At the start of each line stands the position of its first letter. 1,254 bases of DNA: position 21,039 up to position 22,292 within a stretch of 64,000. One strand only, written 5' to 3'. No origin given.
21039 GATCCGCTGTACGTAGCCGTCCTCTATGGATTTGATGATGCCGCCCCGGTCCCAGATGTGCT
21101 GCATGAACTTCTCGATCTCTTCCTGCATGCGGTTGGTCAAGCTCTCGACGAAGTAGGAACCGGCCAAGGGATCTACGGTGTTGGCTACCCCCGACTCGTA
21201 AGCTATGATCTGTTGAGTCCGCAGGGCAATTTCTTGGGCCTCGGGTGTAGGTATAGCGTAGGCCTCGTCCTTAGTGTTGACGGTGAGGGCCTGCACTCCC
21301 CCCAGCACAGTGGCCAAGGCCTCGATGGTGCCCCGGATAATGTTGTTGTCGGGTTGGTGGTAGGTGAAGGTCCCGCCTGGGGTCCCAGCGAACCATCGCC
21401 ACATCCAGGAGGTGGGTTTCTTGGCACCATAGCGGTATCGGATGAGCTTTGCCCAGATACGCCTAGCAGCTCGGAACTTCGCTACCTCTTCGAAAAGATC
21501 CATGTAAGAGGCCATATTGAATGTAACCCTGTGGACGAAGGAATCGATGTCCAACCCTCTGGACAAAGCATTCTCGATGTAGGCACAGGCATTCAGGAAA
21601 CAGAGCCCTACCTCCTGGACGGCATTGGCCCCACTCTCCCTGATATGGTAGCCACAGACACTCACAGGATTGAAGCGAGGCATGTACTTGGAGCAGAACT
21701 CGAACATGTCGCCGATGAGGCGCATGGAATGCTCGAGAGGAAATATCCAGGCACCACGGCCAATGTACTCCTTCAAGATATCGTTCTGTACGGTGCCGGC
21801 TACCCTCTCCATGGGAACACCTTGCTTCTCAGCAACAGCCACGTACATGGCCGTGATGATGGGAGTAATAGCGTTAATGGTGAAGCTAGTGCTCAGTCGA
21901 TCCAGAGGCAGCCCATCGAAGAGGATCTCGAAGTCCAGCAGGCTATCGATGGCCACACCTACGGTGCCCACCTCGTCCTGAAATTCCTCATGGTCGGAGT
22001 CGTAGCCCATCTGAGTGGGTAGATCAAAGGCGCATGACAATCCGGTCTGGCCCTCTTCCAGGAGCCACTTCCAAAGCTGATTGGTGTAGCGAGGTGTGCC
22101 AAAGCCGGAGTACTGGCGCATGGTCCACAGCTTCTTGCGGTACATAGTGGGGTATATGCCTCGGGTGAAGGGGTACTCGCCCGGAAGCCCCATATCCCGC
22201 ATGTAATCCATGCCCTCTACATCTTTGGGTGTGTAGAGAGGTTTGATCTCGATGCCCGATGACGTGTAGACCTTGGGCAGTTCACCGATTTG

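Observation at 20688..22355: Acyl-CoA mutase keeps the Tyr/Arg specificity pair but has remodelled barrel strands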

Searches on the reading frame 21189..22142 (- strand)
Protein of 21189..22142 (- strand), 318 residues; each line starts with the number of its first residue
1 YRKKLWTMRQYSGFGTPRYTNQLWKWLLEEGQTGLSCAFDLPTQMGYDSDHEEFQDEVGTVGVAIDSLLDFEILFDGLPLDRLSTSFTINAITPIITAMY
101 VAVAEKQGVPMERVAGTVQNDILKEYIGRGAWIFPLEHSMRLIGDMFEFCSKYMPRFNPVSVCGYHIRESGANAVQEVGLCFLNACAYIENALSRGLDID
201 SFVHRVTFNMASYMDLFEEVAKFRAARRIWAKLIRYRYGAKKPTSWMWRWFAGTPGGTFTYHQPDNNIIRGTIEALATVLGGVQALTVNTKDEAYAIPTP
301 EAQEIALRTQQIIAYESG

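Call 100: search_solved_structures(query=window:21189-22142:-, show_alignments=5, max_evalue=1e-60)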
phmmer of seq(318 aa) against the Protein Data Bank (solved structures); distinct sequences matched with E-value up to 1e-60: 7.
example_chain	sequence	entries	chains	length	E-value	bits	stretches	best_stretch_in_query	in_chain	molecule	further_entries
4r3u_A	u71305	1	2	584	6.6e-94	317.9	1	1-318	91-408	2-hydroxyisobutyryl-CoA mutase large subunit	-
8gju_J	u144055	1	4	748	2e-87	296.6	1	4-318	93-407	Methylmalonyl-CoA mutase, mitochondrial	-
2xij_A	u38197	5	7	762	2e-87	296.5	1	4-318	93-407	METHYLMALONYL-COA MUTASE, MITOCHONDRIAL | Methylmalonyl-CoA mutase, mitochondrial precursor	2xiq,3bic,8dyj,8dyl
1req_A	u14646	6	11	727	1.8e-82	280.3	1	4-318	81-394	METHYLMALONYL-COA MUTASE | PROTEIN (METHYLMALONYL-COA MUTASE)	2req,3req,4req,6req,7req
5req_A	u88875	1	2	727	6.4e-82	278.5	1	4-318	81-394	PROTEIN (METHYLMALONYL-COA MUTASE ALPHA-SUBUNIT)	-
6oxc_A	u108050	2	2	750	1.2e-81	277.6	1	3-318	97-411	Methylmalonyl-CoA mutase large subunit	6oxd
1e1c_A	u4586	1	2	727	4.4e-81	275.7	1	4-318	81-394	METHYLMALONYL-COA MUTASE ALPHA CHAIN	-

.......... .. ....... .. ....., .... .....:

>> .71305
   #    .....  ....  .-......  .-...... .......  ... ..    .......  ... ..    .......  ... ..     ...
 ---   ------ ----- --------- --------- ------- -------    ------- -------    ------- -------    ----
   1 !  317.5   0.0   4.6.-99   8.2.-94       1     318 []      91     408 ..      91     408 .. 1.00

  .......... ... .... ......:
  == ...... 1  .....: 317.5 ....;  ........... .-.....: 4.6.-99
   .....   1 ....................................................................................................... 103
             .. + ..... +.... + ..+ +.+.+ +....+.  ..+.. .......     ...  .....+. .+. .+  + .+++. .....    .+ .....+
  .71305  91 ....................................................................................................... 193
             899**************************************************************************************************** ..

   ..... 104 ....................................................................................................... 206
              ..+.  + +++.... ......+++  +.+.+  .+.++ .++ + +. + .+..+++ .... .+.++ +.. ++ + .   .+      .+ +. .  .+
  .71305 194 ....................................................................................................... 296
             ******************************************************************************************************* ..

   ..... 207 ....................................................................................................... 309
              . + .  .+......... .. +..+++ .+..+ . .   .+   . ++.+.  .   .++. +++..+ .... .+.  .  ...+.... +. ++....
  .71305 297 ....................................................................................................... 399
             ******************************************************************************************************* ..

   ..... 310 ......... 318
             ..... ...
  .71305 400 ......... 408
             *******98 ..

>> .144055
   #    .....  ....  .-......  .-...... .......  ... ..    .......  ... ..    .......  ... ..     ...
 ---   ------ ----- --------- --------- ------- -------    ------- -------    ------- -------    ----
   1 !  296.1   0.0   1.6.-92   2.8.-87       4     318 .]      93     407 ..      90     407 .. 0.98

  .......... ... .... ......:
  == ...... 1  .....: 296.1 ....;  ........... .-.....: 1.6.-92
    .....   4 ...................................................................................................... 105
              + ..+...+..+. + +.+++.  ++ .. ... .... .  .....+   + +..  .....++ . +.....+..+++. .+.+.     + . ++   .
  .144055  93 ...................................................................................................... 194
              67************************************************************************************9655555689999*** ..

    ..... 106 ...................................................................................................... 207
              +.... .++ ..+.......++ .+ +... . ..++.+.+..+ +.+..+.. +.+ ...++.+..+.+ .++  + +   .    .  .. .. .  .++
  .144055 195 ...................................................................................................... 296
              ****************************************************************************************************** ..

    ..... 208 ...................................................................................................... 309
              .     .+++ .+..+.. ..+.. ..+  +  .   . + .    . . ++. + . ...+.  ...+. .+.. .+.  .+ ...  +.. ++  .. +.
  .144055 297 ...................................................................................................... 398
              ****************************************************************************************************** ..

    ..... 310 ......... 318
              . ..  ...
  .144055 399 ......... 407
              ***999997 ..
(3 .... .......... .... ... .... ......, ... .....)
